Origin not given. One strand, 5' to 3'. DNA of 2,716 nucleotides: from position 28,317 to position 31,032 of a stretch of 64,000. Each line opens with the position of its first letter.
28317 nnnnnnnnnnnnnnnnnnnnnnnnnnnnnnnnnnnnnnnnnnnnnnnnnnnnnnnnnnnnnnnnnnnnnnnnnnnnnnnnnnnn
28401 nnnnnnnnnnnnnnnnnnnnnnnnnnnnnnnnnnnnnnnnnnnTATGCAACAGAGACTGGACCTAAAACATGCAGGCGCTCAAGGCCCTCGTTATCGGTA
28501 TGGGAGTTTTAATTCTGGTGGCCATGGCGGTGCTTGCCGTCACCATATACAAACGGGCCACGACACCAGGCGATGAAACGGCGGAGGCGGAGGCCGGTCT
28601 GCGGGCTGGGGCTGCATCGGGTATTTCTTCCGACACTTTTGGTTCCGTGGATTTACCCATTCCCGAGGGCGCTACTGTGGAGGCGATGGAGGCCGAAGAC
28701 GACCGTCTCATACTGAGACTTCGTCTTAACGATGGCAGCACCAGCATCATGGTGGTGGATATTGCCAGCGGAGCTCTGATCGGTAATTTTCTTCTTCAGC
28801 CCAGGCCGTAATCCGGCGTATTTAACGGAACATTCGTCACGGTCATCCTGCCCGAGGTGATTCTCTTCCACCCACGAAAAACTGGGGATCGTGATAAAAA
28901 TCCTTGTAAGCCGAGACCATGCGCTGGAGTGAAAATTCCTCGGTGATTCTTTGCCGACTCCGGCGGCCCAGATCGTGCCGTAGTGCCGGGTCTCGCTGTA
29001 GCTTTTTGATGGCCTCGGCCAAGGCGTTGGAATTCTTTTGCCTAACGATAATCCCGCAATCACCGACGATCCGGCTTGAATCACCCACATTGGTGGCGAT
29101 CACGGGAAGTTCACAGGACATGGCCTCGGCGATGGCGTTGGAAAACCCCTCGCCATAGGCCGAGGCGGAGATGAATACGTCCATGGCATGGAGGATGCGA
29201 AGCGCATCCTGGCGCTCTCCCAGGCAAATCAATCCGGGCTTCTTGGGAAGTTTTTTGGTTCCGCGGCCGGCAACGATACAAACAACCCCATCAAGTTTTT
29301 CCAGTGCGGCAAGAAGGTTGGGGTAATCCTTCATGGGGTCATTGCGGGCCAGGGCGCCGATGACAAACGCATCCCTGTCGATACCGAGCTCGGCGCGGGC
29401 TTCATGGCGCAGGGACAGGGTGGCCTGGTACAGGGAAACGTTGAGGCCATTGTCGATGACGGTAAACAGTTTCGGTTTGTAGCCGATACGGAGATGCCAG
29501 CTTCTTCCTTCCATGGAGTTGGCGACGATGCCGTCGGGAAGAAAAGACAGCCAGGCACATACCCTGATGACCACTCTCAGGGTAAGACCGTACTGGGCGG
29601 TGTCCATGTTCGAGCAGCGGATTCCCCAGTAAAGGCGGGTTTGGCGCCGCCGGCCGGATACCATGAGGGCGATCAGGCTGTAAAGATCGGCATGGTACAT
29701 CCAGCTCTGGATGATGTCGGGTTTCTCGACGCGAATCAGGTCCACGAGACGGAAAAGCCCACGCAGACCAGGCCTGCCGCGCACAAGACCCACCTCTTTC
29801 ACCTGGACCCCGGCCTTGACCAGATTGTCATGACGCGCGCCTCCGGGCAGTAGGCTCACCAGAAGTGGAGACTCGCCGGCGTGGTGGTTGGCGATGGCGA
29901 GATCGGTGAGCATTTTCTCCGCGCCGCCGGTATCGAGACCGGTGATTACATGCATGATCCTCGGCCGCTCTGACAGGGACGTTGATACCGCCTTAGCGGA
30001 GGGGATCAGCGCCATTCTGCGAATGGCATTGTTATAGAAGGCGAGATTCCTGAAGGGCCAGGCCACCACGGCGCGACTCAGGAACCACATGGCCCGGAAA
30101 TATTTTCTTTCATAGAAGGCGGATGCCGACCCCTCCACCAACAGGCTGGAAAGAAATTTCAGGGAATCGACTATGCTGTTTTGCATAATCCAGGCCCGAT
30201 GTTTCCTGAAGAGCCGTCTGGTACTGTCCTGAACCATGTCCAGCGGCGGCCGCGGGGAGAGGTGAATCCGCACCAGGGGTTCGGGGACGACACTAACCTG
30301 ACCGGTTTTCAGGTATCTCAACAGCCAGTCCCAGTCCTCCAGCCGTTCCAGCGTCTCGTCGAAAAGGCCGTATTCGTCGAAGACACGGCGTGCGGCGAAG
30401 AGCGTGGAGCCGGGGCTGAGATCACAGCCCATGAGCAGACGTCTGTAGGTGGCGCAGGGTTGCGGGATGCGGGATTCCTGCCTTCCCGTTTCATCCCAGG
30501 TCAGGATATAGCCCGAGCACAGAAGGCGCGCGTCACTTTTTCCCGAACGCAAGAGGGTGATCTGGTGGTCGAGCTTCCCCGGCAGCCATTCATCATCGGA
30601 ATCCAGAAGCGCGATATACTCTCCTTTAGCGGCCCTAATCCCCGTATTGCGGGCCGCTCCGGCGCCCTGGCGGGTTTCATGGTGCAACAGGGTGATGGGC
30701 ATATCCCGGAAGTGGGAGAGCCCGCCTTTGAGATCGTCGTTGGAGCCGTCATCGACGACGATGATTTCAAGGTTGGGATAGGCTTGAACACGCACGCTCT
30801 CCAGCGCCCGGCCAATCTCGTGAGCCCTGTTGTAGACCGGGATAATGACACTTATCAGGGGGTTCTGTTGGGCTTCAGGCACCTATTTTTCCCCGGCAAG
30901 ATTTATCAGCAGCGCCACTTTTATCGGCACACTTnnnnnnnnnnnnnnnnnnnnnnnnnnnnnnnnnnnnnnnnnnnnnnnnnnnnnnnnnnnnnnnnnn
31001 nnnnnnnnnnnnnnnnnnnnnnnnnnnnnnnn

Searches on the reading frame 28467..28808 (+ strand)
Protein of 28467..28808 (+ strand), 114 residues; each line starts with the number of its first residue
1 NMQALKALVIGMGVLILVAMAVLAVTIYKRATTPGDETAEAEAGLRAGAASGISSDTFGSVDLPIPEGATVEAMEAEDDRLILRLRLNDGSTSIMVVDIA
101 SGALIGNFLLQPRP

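Call 60: search_protein_families(library=pfam, proteins=[window:28467-28808:+], max_evalue=1)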
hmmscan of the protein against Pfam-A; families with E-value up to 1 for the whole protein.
window:28467-28808:+ (114 aa): 1 family
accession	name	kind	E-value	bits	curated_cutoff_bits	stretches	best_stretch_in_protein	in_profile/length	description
PF20082.4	DUF6476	-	0.3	11.5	24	0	2-42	6-40/91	Family of unknown function (DUF6476)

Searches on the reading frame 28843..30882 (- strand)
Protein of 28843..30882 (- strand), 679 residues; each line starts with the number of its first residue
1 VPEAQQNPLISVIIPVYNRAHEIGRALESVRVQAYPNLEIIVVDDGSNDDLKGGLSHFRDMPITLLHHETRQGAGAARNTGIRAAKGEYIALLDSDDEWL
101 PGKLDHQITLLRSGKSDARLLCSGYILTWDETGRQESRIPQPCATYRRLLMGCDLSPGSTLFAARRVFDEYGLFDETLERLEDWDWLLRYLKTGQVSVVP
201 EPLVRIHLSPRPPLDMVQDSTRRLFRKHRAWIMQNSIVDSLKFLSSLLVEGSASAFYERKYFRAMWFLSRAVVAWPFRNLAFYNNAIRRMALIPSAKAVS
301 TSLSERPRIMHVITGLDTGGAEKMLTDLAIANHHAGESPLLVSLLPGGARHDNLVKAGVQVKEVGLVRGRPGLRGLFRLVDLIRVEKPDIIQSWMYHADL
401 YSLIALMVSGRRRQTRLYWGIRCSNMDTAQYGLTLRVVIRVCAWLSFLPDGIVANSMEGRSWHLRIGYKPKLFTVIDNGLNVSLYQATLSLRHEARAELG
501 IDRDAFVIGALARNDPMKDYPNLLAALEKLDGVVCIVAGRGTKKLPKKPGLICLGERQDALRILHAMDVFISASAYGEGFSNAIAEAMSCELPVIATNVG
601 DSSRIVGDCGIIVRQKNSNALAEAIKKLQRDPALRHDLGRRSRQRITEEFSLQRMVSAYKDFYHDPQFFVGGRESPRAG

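Call 7: search_protein_families(library=pfam, proteins=[window:28843-30882:-], max_evalue=0.01)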
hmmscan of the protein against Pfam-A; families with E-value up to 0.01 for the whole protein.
window:28843-30882:- (679 aa): 8 families
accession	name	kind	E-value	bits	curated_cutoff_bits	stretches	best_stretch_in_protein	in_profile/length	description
PF00535.33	Glycos_transf_2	-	2e-33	116.1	23.3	1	11-117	1-110/168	Glycosyl transferase family 2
PF00534.26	Glycos_transf_1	-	9.5e-21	74.5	26.4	1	494-645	4-172/172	Glycosyl transferases group 1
PF13692.12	Glyco_trans_1_4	-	2.6e-20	73.6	27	1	508-631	4-142/142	Glycosyl transferases group 1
PF10111.15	Glyco_tranf_2_2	-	3.8e-15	56.6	27.3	1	11-195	1-204/276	Glycosyltransferase like family 2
PF13641.12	Glyco_tranf_2_3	-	9e-10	39.4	27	1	10-205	3-210/230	Glycosyltransferase like family 2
PF13439.12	Glyco_transf_4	-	1.6e-09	38.4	28.5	1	319-483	2-169/170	Glycosyltransferase Family 4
PF13524.12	Glyco_trans_1_2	-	2.9e-05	24.5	25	1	558-656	38-139/144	Glycosyl transferase-like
PF13579.12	Glyco_trans_4_4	-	0.0005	20.9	29.7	1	319-479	1-158/158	Glycosyl transferase 4-like domain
